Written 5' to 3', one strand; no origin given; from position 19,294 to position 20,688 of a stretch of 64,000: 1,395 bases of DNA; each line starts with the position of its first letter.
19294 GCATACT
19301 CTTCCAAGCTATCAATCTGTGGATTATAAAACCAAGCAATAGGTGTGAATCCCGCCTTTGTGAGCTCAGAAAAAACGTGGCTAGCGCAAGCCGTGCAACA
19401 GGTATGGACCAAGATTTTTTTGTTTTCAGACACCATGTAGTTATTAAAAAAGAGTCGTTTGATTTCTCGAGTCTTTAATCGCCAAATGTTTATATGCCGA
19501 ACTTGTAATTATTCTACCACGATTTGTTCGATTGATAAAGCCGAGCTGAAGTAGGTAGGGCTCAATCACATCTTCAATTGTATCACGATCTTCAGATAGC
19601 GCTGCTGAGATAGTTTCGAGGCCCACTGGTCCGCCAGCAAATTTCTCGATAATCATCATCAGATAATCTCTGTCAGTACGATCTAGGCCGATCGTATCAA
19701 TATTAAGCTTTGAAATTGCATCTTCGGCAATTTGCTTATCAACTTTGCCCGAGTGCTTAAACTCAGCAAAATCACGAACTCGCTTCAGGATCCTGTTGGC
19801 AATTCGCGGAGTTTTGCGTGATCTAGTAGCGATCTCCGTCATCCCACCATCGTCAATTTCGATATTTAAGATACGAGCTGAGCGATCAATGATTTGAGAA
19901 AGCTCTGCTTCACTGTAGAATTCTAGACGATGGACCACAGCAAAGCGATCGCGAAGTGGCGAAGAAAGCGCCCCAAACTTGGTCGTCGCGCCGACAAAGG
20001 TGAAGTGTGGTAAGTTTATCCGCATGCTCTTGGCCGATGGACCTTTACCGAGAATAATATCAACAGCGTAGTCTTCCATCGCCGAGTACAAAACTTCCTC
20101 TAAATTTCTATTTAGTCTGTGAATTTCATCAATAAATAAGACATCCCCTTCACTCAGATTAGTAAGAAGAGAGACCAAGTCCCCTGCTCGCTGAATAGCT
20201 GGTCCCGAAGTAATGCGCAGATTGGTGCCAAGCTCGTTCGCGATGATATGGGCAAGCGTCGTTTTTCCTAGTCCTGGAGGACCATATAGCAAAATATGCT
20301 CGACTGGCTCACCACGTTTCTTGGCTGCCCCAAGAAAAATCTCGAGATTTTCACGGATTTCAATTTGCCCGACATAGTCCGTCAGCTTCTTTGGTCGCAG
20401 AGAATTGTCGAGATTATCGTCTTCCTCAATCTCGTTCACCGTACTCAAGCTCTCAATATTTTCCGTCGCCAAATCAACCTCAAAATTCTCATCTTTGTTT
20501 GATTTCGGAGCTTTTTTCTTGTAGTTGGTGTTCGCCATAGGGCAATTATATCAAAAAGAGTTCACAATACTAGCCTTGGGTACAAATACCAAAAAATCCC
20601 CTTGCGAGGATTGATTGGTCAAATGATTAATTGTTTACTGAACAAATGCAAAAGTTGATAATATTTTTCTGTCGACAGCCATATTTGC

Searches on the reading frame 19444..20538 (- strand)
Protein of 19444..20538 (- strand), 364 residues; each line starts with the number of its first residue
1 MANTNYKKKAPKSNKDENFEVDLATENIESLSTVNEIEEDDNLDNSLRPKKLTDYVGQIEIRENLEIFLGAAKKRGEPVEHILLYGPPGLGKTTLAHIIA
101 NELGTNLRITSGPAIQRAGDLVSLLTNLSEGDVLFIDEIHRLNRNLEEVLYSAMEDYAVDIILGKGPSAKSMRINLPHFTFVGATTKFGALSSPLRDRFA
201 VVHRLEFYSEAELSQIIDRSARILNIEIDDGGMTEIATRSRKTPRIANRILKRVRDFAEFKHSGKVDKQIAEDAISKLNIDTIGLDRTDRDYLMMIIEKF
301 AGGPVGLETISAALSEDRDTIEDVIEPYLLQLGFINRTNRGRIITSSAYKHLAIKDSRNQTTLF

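Call 33: search_protein_families(library=ncbifam, proteins=[L004:4561-5727:+, L004:5799-7085:+, L004:7182-8225:+, L004:8258-9217:+], max_evalue=0.00001)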
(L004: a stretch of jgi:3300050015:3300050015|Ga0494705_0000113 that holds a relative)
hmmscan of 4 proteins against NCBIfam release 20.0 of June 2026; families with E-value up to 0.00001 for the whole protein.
L004:4561-5727:+ (388 aa): 2 families
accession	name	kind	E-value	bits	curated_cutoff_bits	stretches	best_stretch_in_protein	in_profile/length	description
TIGR01482.1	SPP-subfamily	subfamily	6.4e-07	29.2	107.15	0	63-133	2-72/225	sucrose-phosphate phosphatase subfamily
TIGR01485.1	SPP_plant-cyano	equivalog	3.1e-06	26.9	183.65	0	201-314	115-217/249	sucrose-phosphate phosphatase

L004:5799-7085:+ (428 aa): 46 families (the best 25 are shown)
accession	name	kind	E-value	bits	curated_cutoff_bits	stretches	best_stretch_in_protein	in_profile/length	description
TIGR03449.1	mycothiol_MshA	equivalog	1.3e-91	307.5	462.5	1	8-420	1-405/406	D-inositol-3-phosphate glycosyltransferase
TIGR02149.1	glgA_Coryne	subfamily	2.7e-51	174.9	302.4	1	28-418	16-390/391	glycogen synthase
TIGR02472.1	sucr_P_syn_N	equivalog_domain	1.2e-44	152.9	576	1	26-413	24-436/439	sucrose-phosphate synthase, putative, glycosyltransferase domain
NF012028.0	PRK15484.1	subfamily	4.4e-33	114.9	618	1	161-411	131-371/380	lipopolysaccharide N-acetylglucosaminyltransferase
TIGR03999.1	thiol_BshA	equivalog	8.7e-33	113.8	273.7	1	97-419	75-374/375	N-acetyl-alpha-D-glucosaminyl L-malate synthase BshA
TIGR04047.1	MSMEG_0565_glyc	hypoth_equivalog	1.6e-29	103.2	259.85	1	29-417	13-373/373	MSMEG_0565 family glycosyltransferase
NF038295.1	EPS_HpsP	equivalog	8.7e-29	100.7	550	1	94-419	78-388/388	hormogonium polysaccharide biosynthesis glycosyltransferase HpsP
NF053787.1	GlcN_PG_synth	equivalog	4.8e-28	98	480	2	301-419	245-360/361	N-acetylglucosaminyl phosphatidylglycerol synthase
NF047684.1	TeichurnBiosyTuaC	equivalog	8.4e-27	94.1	550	1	99-419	99-390/391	teichuronic acid biosynthesis protein TuaC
NF041876.1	EPS_EpsE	equivalog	6.7e-25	88.1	400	1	193-409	186-387/389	exopolysaccharide biosynthesis GT4 family glycosyltransferase EpsE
TIGR04157.1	glyco_rSAM_CFB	subfamily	2.4e-24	86.1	400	1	158-414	158-405/406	TIGR04157 family glycosyltransferase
NF041010.1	glycosy_Agl16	equivalog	8.8e-22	77.4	575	1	160-418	124-351/352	glycosylation protein Agl16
TIGR02095.1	glgA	subfamily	2.4e-21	76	328.45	1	188-418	255-477/477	glycogen/starch synthase, ADP-glucose type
TIGR04063.1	stp3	hypoth_equivalog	5.8e-20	71.5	442.05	1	106-419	90-396/397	TIGR04063 family PEP-CTERM/XrtA system glycosyltransferase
TIGR03088.1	stp2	hypoth_equivalog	7.5e-20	71.3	409.05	1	192-418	159-373/374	TIGR03088 family PEP-CTERM/XrtA system glycosyltransferase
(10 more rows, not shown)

L004:7182-8225:+ (347 aa): 15 families
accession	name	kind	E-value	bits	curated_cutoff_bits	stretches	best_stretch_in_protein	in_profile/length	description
NF041010.1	glycosy_Agl16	equivalog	3.7e-25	88.5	575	1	1-309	1-316/352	glycosylation protein Agl16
TIGR02149.1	glgA_Coryne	subfamily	2.6e-18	66.3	302.4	1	174-308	202-341/391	glycogen synthase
TIGR03999.1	thiol_BshA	equivalog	1.2e-17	64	273.7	1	215-344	240-374/375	N-acetyl-alpha-D-glucosaminyl L-malate synthase BshA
NF046085.1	XrtY_assoc_Gly1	equivalog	8.7e-13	47.9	400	1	203-344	238-385/387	XrtY-associated glycosyltransferase XYAG1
NF041876.1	EPS_EpsE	equivalog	2.1e-12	47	400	1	222-303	268-348/389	exopolysaccharide biosynthesis GT4 family glycosyltransferase EpsE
NF038295.1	EPS_HpsP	equivalog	1.8e-09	37.1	550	1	175-308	206-345/388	hormogonium polysaccharide biosynthesis glycosyltransferase HpsP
NF053787.1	GlcN_PG_synth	equivalog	3.2e-09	36.1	480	1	247-342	259-358/361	N-acetylglucosaminyl phosphatidylglycerol synthase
TIGR04047.1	MSMEG_0565_glyc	hypoth_equivalog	4.3e-09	35.9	259.85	1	198-302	220-328/373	MSMEG_0565 family glycosyltransferase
TIGR02095.1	glgA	subfamily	3.2e-08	32.7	328.45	1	176-342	294-476/477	glycogen/starch synthase, ADP-glucose type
NF012028.0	PRK15484.1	subfamily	4.9e-08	32.5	618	1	219-316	244-340/380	lipopolysaccharide N-acetylglucosaminyltransferase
TIGR03088.1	stp2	hypoth_equivalog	8.7e-08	31.6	409.05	1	201-343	222-373/374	TIGR03088 family PEP-CTERM/XrtA system glycosyltransferase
TIGR03449.1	mycothiol_MshA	equivalog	9.7e-08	31.3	462.5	1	250-344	303-404/406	D-inositol-3-phosphate glycosyltransferase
NF038298.1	EPS_HpsO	equivalog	2.4e-07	29.9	575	1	254-322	292-358/388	hormogonium polysaccharide biosynthesis glycosyltransferase HpsO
NF038255.1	exopoly_VpsD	equivalog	1.1e-06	27.8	300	0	206-344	239-380/381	VpsD family glycosyltransferase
NF047684.1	TeichurnBiosyTuaC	equivalog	1.4e-06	27.5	550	1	170-343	213-389/391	teichuronic acid biosynthesis protein TuaC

L004:8258-9217:+ (319 aa): 0 families

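Call 41: search_protein_families(library=pfam, proteins=[L004:8258-9217:+, L004:4561-5727:+], max_evalue=0.01)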
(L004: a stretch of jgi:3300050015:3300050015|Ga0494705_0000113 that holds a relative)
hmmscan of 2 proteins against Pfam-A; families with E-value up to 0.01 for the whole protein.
L004:8258-9217:+ (319 aa): 3 families
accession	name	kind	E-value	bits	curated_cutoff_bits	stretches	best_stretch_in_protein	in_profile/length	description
PF01636.29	APH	-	6.1e-09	36.4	23.2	1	40-241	14-216/239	Phosphotransferase enzyme family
PF19974.5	TCAD9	-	1.5e-05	24.8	40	1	179-241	282-344/429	Ternary complex associated domain 9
PF01633.27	Choline_kinase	-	0.0022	17.8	29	1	167-232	141-202/300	Choline/ethanolamine kinase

L004:4561-5727:+ (388 aa): 2 families
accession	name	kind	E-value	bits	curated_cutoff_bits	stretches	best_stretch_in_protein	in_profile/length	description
PF05116.19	S6PP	-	5.5e-13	49.5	20.3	2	200-314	112-215/247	Sucrose-6F-phosphate phosphohydrolase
PF08282.18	Hydrolase_3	-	5.5e-06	26.7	20.9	1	62-325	1-247/255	haloacid dehalogenase-like hydrolase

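Call 68: search_protein_families(library=padloc, proteins=[L004:5799-7085:+, L004:8258-9217:+, L004:4561-5727:+], max_evalue=0.001)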
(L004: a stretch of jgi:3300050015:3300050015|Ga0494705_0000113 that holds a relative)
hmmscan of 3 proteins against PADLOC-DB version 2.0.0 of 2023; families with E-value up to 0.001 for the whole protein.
L004:5799-7085:+ (428 aa): 0 families

L004:8258-9217:+ (319 aa): 0 families

L004:4561-5727:+ (388 aa): 0 families
